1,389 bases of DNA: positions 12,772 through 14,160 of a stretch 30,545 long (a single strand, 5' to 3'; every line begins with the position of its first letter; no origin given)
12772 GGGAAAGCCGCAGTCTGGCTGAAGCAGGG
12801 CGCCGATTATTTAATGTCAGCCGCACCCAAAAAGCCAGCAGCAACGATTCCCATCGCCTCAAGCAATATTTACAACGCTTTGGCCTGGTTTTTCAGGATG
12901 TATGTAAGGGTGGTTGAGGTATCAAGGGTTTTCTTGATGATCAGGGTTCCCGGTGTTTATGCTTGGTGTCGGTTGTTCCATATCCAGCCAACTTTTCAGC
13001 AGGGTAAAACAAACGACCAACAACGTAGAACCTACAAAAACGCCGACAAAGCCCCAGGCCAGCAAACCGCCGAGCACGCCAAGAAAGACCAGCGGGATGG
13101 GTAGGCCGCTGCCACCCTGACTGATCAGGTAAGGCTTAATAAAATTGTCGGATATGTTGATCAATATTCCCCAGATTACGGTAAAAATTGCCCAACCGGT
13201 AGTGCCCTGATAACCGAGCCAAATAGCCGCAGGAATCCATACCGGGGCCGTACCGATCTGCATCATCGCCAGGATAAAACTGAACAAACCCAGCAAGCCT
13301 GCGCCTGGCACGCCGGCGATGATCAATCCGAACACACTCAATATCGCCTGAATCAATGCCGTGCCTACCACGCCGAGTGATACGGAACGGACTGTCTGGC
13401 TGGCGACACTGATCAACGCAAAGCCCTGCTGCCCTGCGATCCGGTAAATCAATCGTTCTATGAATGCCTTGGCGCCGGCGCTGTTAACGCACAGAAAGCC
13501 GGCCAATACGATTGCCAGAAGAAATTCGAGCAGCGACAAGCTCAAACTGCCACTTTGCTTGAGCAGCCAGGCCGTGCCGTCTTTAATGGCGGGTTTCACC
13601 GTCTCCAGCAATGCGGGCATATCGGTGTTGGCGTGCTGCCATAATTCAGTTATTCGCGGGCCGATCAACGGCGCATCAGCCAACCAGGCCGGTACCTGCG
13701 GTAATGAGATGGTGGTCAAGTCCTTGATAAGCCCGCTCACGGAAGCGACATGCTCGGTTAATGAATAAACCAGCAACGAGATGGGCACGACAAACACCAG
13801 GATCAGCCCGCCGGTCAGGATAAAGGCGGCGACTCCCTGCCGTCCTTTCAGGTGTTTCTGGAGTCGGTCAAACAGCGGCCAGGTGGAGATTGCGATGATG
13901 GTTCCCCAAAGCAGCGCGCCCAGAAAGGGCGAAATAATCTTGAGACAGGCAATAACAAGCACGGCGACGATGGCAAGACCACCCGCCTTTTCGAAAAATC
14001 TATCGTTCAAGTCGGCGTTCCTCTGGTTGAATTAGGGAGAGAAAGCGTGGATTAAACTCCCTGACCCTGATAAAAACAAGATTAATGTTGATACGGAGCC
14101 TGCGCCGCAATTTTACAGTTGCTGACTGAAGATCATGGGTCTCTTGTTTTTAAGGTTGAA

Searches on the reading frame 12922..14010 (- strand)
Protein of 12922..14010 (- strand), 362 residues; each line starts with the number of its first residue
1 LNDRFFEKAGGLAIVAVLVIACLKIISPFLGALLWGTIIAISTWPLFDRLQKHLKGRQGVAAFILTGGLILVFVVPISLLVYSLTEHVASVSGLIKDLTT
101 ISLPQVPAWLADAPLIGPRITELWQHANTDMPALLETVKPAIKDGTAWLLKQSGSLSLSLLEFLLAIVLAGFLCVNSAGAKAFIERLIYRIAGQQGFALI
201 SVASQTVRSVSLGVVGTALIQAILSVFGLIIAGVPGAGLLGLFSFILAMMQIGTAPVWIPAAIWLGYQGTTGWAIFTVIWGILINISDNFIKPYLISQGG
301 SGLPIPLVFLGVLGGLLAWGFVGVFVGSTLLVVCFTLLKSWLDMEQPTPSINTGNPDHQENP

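Call 36: find_homologous_proteins(query=window:12922-14010:-, max_evalue=1e-30)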
Query window:12922-14010:- (362 aa): 1097 proteins with E <= 1e-30 among 8000 candidates; the best 120 are listed.
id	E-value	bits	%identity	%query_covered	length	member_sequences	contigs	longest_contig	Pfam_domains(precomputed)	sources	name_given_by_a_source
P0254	1.2e-220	750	96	100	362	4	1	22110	PF01594.23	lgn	-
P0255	4.4e-179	614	78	99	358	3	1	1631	PF01594.23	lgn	-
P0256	1.8e-176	605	77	99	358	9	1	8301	PF01594.23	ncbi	ncbi:MAG: AI-2E family transporter [Methylobacter sp.]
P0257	4.8e-175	600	76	100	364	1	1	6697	PF01594.23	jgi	jgi:predicted PurR-regulated permease PerM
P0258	5.9e-175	600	77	99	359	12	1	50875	PF01594.23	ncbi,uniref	ncbi:AI-2E family transporter [Methylobacter sp. Wu8]|uniref:AI-2E family transporter n=1 Tax=Methyl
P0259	9.8e-175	599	77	99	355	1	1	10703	PF01594.23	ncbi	ncbi:MAG: AI-2E family transporter [Methylobacter sp.]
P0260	1.2e-173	596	78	98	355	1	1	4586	PF01594.23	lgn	-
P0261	5.7e-173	594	75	100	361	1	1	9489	PF01594.23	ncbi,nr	ncbi:MAG: AI-2E family transporter [Methylococcaceae bacterium]|nr:AI-2E family transporter [Methylo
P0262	1.2e-170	586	75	100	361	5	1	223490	PF01594.23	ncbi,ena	-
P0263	2.8e-170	585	76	98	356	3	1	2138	PF01594.23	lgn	-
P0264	4.8e-168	577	76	99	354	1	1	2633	PF01594.23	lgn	-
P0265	8.5e-168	577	75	97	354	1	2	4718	PF01594.23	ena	-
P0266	1.1e-162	560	75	96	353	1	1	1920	PF01594.23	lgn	-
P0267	3.0e-161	555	73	96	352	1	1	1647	PF01594.23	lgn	-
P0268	3.4e-161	555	73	96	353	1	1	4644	PF01594.23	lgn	-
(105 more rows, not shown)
